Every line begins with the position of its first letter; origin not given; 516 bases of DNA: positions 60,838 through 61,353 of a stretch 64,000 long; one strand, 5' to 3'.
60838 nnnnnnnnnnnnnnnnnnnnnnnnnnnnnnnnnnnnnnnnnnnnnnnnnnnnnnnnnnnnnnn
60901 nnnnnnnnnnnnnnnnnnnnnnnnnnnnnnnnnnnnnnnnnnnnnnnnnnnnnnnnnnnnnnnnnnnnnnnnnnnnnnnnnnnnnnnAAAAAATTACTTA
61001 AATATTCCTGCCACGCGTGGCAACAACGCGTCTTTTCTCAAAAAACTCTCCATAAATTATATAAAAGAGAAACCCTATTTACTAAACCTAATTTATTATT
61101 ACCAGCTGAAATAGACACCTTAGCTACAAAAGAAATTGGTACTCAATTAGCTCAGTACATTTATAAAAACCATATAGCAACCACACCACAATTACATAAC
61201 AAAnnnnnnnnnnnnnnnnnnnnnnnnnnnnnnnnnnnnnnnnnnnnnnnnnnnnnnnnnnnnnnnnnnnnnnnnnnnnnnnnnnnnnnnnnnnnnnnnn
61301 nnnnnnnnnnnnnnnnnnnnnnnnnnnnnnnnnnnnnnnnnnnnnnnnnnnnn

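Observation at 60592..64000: Tandem paralogs fusing a Skp1/BTB-like domain directly to a WD40 propeller: possible single-chain mimic of an SCF substrate receptor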

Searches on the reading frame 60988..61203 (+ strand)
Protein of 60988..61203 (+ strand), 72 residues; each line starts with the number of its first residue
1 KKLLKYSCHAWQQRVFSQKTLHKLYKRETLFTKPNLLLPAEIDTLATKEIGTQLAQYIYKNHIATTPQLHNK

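Call 61: search_protein_families(library=pfam, proteins=[window:60988-61203:+], max_evalue=10)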
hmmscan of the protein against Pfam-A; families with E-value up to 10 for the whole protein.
seq(72 aa): 0 families
